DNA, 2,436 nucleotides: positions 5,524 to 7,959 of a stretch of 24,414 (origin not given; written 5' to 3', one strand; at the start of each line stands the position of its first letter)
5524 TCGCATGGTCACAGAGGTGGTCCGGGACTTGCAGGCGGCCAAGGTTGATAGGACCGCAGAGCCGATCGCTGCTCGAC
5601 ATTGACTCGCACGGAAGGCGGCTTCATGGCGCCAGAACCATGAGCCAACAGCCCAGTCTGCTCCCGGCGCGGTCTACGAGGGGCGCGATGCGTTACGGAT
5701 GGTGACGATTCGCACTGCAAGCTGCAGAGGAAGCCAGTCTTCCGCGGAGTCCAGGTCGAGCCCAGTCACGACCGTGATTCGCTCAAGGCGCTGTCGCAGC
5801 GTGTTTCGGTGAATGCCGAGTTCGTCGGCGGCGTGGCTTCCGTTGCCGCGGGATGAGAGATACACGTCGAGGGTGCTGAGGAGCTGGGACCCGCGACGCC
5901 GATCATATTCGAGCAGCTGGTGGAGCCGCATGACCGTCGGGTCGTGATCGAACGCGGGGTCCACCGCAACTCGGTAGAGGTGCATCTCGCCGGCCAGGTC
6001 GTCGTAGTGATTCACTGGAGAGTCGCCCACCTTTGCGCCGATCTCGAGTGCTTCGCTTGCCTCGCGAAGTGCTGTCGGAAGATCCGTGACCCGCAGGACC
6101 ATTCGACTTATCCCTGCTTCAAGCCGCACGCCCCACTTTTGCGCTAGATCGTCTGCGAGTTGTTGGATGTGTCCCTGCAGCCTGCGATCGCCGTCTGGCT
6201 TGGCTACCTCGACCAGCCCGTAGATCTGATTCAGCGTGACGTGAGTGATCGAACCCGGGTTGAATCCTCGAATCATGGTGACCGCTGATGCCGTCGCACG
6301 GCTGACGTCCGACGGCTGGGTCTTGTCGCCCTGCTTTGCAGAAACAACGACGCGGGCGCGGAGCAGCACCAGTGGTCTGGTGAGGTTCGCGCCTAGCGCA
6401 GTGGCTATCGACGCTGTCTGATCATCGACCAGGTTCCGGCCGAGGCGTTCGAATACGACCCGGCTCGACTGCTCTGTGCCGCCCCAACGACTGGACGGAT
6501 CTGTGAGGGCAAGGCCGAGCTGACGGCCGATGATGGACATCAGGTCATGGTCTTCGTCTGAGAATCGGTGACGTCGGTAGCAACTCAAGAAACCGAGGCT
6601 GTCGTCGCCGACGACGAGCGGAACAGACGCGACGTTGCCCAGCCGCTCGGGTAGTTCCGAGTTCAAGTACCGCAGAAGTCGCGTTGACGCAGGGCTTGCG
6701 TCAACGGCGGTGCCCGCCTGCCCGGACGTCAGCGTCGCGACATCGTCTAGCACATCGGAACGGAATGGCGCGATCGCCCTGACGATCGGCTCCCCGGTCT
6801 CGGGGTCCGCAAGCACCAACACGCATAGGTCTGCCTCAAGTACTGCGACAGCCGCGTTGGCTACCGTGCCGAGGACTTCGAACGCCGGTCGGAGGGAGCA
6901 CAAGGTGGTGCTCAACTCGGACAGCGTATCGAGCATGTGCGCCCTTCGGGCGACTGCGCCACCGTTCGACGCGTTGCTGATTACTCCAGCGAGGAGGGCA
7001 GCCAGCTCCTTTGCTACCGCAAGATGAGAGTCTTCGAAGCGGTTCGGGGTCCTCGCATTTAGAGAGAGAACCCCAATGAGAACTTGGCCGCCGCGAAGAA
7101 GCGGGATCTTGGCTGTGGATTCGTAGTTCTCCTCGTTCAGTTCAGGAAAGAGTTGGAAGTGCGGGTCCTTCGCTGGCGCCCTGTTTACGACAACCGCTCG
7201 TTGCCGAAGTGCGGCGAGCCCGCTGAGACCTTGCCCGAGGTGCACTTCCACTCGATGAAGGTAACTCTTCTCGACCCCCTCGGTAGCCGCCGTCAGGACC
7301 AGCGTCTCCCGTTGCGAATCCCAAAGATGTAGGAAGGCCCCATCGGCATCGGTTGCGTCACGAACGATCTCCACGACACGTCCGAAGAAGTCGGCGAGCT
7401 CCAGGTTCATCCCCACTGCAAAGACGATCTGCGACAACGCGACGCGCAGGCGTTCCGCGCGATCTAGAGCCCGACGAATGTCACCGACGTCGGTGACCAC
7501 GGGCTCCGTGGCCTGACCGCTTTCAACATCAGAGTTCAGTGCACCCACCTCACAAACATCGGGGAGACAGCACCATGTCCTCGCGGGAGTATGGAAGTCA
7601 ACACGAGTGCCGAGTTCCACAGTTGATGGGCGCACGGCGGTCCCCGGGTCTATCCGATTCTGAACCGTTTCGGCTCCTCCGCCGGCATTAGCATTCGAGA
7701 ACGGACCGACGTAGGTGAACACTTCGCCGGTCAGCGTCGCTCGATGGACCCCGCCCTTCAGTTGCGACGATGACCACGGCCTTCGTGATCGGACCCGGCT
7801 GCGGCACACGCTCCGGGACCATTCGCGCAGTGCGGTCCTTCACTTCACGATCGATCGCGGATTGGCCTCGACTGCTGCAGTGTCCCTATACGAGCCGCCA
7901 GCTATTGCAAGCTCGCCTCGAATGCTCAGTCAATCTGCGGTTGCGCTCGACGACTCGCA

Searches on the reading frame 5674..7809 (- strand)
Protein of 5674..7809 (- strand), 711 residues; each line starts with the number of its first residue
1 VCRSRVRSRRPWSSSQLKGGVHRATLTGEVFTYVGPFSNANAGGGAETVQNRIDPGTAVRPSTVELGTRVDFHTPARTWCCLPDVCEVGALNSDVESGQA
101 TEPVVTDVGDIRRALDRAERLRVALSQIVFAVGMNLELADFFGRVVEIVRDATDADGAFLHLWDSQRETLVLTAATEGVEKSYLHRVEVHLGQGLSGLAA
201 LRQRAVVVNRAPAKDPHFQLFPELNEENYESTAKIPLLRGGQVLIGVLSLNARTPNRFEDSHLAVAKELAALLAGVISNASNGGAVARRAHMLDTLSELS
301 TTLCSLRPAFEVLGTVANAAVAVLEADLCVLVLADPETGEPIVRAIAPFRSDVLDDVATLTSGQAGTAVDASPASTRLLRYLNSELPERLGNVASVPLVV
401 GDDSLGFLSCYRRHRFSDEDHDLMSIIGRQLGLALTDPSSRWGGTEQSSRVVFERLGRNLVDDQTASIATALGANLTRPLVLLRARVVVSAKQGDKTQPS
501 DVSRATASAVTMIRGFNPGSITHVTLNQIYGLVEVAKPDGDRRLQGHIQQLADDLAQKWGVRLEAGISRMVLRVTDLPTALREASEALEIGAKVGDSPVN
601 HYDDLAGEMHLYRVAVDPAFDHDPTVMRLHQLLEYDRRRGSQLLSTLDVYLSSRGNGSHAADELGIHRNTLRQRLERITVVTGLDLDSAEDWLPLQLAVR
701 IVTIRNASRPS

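Call 17: search_protein_families(library=pfam, proteins=[window:5674-7809:-], max_evalue=0.001)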
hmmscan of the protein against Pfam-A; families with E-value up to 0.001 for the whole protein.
window:5674-7809:- (711 aa): 6 families
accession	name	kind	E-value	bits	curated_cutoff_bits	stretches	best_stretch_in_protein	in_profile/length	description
PF13185.12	GAF_2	-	3.2e-25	89.3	28.6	2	137-277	3-135/136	GAF domain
PF01590.32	GAF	-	4.4e-21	76.2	22.4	2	138-276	2-132/133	GAF domain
PF13556.12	HTH_30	-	2.6e-20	72.4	27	1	643-701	1-59/59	PucR C-terminal helix-turn-helix domain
PF13492.12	GAF_3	-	1.7e-17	64.5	27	2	311-435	4-127/129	GAF domain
PF17853.6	GGDEF_2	-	1.5e-10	41.7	24.5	1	461-590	4-116/116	GGDEF-like domain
PF02954.25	HTH_8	-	2e-06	27.8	22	1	652-677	16-41/42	Bacterial regulatory protein, Fis family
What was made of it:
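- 5674..7809 (-): PucR-type regulator with GAF domains. Pfam GAF_2, GAF and HTH_30 (call 17).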
